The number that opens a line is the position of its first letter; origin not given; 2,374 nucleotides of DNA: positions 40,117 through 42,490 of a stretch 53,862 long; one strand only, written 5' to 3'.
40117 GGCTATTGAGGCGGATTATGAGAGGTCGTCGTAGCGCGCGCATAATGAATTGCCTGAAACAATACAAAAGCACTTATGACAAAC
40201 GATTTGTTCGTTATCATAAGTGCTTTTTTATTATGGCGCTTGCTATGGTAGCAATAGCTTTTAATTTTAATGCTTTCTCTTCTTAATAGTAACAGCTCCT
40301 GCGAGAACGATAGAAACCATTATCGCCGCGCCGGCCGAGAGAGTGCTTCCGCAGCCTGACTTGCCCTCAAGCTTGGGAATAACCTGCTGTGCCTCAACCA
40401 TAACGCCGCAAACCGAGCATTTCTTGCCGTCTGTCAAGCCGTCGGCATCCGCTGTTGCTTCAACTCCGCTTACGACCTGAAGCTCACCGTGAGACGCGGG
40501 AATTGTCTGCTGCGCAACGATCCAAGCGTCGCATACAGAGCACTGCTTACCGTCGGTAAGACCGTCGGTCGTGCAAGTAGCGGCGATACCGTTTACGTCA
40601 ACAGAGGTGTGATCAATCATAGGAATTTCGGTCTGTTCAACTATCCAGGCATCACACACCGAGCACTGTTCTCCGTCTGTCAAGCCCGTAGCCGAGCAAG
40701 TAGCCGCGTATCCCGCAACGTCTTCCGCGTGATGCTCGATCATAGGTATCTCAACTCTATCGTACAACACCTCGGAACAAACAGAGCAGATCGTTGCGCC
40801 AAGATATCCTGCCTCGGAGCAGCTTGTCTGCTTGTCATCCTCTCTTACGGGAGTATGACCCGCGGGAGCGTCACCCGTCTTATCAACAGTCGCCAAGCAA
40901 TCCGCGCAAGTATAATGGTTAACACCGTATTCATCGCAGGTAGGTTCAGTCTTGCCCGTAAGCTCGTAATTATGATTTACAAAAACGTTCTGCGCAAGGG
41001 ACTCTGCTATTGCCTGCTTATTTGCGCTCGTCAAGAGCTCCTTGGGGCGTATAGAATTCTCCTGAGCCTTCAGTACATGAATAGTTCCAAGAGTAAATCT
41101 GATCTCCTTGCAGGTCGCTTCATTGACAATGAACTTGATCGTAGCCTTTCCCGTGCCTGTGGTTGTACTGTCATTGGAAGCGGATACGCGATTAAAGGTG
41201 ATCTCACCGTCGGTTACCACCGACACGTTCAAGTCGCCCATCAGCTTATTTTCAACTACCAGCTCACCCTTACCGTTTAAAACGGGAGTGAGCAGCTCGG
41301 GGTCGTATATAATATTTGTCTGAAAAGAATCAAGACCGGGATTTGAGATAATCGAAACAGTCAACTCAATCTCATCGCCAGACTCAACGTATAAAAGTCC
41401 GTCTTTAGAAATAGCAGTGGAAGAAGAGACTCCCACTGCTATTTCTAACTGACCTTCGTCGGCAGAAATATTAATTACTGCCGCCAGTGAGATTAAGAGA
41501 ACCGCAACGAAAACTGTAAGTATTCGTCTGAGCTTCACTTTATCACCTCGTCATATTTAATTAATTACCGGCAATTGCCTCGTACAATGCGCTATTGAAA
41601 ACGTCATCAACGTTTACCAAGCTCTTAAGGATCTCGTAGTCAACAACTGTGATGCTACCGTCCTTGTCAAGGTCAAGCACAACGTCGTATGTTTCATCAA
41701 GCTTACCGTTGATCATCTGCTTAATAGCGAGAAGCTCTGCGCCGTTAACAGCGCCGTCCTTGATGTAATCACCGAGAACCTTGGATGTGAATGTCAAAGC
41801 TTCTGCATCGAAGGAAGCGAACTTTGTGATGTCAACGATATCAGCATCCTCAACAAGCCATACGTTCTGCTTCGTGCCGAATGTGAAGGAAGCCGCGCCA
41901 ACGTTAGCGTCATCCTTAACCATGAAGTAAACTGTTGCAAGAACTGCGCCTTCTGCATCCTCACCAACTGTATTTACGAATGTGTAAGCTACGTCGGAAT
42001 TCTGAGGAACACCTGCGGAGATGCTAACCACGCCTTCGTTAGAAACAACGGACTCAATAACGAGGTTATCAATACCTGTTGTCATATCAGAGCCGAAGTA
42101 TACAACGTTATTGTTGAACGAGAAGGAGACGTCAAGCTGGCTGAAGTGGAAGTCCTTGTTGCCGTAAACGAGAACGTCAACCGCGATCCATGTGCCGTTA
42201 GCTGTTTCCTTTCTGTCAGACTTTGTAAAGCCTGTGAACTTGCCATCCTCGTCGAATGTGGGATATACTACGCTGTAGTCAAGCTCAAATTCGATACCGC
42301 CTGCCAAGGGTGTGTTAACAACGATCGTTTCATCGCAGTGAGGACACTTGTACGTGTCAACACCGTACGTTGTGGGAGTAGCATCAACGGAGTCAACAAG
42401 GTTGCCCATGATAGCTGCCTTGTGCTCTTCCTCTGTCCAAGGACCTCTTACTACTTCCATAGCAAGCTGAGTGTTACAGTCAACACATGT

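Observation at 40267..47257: Two-gene surface operon: giant array of Cys/His mini-modules with cohesin-like and dockerin-like ends, plus a membrane-anchored cohesin-like partner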

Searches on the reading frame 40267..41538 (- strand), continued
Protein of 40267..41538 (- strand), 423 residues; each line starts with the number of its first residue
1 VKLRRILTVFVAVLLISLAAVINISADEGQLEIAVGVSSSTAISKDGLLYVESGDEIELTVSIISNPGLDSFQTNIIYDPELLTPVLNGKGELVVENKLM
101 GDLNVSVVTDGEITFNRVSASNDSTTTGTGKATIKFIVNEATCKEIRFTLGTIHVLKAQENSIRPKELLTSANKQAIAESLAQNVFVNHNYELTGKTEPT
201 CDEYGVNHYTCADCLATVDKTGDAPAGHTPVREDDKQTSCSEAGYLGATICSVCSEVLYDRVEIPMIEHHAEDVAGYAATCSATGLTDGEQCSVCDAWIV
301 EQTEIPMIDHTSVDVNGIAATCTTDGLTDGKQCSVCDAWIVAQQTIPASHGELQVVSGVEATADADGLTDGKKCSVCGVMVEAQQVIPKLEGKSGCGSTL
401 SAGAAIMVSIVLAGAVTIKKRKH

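Call 75: find_encoding_contigs(protein=P0107, flank=10000, max_places=2)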
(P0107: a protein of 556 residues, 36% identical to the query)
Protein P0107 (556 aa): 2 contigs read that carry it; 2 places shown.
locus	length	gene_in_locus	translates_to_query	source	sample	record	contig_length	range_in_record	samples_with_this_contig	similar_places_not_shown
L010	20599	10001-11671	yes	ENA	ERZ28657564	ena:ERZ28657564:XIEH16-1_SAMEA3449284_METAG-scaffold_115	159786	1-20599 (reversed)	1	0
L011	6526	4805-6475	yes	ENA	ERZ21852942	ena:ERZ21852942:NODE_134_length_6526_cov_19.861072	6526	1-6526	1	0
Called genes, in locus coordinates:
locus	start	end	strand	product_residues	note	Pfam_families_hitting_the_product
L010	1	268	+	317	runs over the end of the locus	PF02653:BPD_transp_2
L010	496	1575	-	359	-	PF00365:PFK, PF01513:NAD_kinase (weak)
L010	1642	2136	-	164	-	PF02464:CinA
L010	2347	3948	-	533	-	PF16126:DUF4838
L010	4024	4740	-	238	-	-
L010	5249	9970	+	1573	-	PF00404:Dockerin_1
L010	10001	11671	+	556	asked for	PF00963:Cohesin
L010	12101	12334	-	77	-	-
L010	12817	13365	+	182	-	PF01381:HTH_3, PF13443:HTH_26 (weak), PF13560:HTH_31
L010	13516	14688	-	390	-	PF01740:STAS, PF13466:STAS_2, PF01636:APH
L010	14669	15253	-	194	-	PF13328:HD_4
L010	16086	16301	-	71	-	-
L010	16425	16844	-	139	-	-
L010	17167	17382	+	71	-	-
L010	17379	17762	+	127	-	PF04237:YjbR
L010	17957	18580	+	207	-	PF12844:HTH_19 (weak), PF13560:HTH_31 (weak), PF15731:MqsA_antitoxin (faint), PF01381:HTH_3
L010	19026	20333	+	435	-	PF27526:XylA2_C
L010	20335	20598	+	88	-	?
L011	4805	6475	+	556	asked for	PF00963:Cohesin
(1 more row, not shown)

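Call 77: search_protein_families(library=pfam, proteins=[L008:8484-9983:+, L009:3251-4750:+, L010:8471-9970:+, P0041, P0058, P0107], max_evalue=0.01)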
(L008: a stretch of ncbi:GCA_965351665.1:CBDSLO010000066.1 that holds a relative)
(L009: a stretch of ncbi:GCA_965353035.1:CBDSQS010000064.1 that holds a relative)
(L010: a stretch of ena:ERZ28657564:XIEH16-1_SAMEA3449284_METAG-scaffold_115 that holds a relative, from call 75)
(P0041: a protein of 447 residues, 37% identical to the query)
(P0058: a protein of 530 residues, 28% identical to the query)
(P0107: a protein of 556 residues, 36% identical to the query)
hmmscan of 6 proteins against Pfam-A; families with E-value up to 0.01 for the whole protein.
L008:8484-9983:+ (499 aa): 0 families

L009:3251-4750:+ (499 aa): 4 families
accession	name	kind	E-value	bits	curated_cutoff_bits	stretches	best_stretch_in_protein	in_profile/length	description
PF13405.12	EF-hand_6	-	0.00025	21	25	0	456-474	9-27/30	EF-hand domain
PF00404.24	Dockerin_1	-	0.00042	20.9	22.9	1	419-475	3-55/57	Dockerin type I domain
PF13499.12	EF-hand_7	-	0.0027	18.5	30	1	418-473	11-66/67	EF-hand domain pair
PF00036.39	EF-hand_1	-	0.0031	17.4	25.4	0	456-472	9-25/29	EF hand domain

L010:8471-9970:+ (499 aa): 3 families
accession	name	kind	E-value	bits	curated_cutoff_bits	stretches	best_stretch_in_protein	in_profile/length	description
PF00404.24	Dockerin_1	-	8.5e-10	39.1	22.9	1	431-486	1-55/57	Dockerin type I domain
PF00963.24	Cohesin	-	0.00041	21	24.1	1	296-392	16-107/139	Cohesin domain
PF13499.12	EF-hand_7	-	0.007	17.1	30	0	436-480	15-62/67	EF-hand domain pair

P0041 (447 aa): 2 families
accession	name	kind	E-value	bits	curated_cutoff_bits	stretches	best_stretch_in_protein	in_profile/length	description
PF00963.24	Cohesin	-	3.4e-11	43.9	24.1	1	55-154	11-111/139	Cohesin domain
PF21349.2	RUBY_RBDX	-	0.0081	16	26.5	0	209-219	2-12/30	Rubrerythrin, rubredoxin-like domain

P0058 (530 aa): 3 families
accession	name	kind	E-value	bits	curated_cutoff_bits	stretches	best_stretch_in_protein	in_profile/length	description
PF00963.24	Cohesin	-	1.5e-06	28.9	24.1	1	34-152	4-117/139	Cohesin domain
PF05326.17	SVA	-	0.0024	18.3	23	1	14-75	14-77/124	Seminal vesicle autoantigen (SVA)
PF17870.6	Insulin_TMD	-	0.0069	16.9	33.4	0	495-527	7-42/47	Insulin receptor trans-membrane segment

P0107 (556 aa): 2 families
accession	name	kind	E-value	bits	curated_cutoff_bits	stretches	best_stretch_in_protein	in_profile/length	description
PF00963.24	Cohesin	-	3e-10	40.9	24.1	1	53-160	11-119/139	Cohesin domain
PF23447.1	DUF7128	-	3.4e-05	24.1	25.7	0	372-392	11-32/44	Domain of unknown function (DUF7128)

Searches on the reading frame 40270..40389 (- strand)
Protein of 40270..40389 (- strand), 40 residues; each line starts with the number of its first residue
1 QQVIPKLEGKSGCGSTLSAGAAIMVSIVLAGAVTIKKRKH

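Call 44: search_protein_families(library=ncbifam, proteins=[window:40270-40389:-], max_evalue=10)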
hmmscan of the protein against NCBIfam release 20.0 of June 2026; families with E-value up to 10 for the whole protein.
seq(40 aa): 2 families
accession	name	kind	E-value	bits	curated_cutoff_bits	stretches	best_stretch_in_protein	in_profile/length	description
NF033846.1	Rumino_NPXTG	domain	0.019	15.3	23.5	1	14-39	5-30/30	NPXTG-anchored protein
TIGR01167.1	LPXTG_anchor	domain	0.12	13.1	15.9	1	15-39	8-33/34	LPXTG cell wall anchor domain-containing protein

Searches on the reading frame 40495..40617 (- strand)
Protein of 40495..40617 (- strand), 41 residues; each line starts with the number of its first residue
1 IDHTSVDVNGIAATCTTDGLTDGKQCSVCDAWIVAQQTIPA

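Call 62: search_protein_representatives(alignment_id=A4)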
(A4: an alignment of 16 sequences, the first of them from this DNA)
Query: 16 sequences, 40 profile positions. Proteins with E-value up to 0.001 (for the whole library): 34803; up to 1e-10: 17429; up to 1e-30: 4049. The best 150 are listed.
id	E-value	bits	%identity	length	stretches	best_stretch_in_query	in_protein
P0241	0.0e+00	993.2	-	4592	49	1-39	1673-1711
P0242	1.6e-258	849.4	-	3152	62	2-40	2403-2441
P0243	7.5e-255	837.7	-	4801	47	1-40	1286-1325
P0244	2.2e-237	781.8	-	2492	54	1-40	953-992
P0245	8.1e-218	719.3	-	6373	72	1-40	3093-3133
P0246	6.1e-215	710.1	-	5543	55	2-38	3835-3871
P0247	2.4e-214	708.2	-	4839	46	2-37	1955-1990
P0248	2.7e-214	708.0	-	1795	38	1-40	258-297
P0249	3.6e-214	707.6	-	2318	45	1-40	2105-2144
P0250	1.1e-210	696.5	-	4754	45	1-38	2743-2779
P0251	1.3e-206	683.5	-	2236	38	1-40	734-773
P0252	2.8e-206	682.3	-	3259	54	2-39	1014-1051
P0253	1.1e-205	680.5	-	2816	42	1-40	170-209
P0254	1.2e-205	680.3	-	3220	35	1-40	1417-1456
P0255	1.8e-198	657.4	-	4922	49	3-39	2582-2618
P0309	8.3e-130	437.8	-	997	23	1-36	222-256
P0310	1.8e-129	436.8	-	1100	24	1-40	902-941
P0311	1.1e-128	434.2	-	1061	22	2-40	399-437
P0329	2.6e-123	417.1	-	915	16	1-39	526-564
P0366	1.6e-110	376.2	-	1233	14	2-40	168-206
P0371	2.4e-108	369.2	-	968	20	2-39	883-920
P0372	4.1e-108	368.5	-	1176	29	1-40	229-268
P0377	7.6e-106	361.2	-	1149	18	1-39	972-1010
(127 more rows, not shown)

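Call 63: search_protein_families(library=pfam, proteins=[P0309, P0310, P0311, P0329, P0371, P0377, P0372, P0366], max_evalue=0.001)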
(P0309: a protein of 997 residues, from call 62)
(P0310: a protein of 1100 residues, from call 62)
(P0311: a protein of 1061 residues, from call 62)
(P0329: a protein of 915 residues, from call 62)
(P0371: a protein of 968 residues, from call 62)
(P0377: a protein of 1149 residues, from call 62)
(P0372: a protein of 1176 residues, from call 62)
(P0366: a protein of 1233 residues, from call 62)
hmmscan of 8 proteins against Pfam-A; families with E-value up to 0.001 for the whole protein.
P0309 (997 aa): 2 families
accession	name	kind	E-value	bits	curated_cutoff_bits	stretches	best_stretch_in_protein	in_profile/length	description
PF09479.16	Flg_new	-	2.7e-10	40.7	27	1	34-100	2-65/65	Listeria-Bacteroides repeat domain (List_Bact_rpt)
PF03589.19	Antiterm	-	0.00052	20.5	26.7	0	273-298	21-45/87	Antitermination protein Q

P0310 (1100 aa): 1 family
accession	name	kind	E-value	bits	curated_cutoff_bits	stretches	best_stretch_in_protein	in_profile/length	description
PF16250.10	DUF4907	-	1.5e-05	25.1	25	0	767-783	17-33/67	Domain of unknown function (DUF4907)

P0311 (1061 aa): 2 families
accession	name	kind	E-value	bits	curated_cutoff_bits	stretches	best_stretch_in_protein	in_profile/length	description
PF24973.1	EGF_LMN_ATRN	-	1.1e-05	25.9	27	0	156-185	5-32/44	Laminin/attractin EGF domain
PF16250.10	DUF4907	-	0.00093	19.3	25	0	694-715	10-31/67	Domain of unknown function (DUF4907)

P0329 (915 aa): 5 families
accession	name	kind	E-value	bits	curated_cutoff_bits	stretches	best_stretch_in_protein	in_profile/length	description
PF00963.24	Cohesin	-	1.1e-10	42.3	24.1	1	34-137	2-115/139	Cohesin domain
PF00404.24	Dockerin_1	-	1.9e-09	38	22.9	1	853-908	1-57/57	Dockerin type I domain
PF21349.2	RUBY_RBDX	-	5.6e-05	22.9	26.5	0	771-783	2-14/30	Rubrerythrin, rubredoxin-like domain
PF06267.17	DUF1028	-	9e-05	22.8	26.2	0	443-494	84-133/193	Family of unknown function (DUF1028)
PF20823.2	Cmr2_Zn-bd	-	0.00061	20.2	27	0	263-275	4-16/58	CRISPR RNA silencing complex Cmr2 subunit, Zn-binding domain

P0371 (968 aa): 3 families
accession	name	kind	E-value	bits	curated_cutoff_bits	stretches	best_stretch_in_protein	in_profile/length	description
PF18658.7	zf-C2H2_12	-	5.7e-05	23.2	27.3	0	781-808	16-43/64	Spin-doc zinc-finger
PF21927.1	McpB_HAMP_2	-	0.00048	20.6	27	0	20-40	10-29/49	Methyl-accepting chemotaxis protein McpB, second HAMP domain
PF05180.17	zf-DNL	-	0.00091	19.6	27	0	702-734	2-34/64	DNL zinc finger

P0377 (1149 aa): 5 families
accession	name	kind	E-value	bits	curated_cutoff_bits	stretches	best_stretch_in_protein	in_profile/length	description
PF21349.2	RUBY_RBDX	-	1.1e-13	50.7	26.5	0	397-410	2-15/30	Rubrerythrin, rubredoxin-like domain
PF01841.26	Transglut_core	-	1.1e-12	48.6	23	1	193-281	10-103/108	Transglutaminase-like superfamily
PF13984.11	MsyB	-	4.4e-05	24.2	27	0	652-675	88-111/122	MsyB protein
PF20823.2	Cmr2_Zn-bd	-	4.9e-05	23.7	27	0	637-647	5-15/58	CRISPR RNA silencing complex Cmr2 subunit, Zn-binding domain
PF09082.15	DUF1922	-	0.00053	20.6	30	0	712-739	16-43/56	Domain of unknown function (DUF1922)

P0372 (1176 aa): 1 family
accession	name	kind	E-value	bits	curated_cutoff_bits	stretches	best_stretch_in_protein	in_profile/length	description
PF23045.1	DUF7037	-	4.2e-07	30.3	27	0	810-822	10-22/43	Domain of unknown function (DUF7037)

P0366 (1233 aa): 2 families
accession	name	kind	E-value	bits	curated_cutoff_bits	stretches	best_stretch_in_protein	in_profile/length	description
PF08922.17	DUF1905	-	1.6e-06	28.6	24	0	559-588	51-79/81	Domain of unknown function (DUF1905)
PF10367.15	zf-Vps39_C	-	0.00016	21.6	24.7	0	268-288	6-25/41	Vacuolar sorting protein 39 C-terminal zinc finger domain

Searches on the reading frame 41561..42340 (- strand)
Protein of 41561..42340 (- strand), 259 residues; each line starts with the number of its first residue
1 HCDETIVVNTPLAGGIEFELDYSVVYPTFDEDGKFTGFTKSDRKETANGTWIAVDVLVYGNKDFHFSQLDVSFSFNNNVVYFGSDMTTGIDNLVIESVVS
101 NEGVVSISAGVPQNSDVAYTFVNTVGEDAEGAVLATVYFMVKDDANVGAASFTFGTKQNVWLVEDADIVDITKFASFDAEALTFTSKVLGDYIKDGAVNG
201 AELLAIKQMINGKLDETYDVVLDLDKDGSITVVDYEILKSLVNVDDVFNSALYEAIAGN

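Call 23: find_homologous_proteins(query=window:41561-42340:-, max_evalue=0.001)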
Query window:41561-42340:-: 1960 candidates shared short words with the query, none scored E <= 0.001.
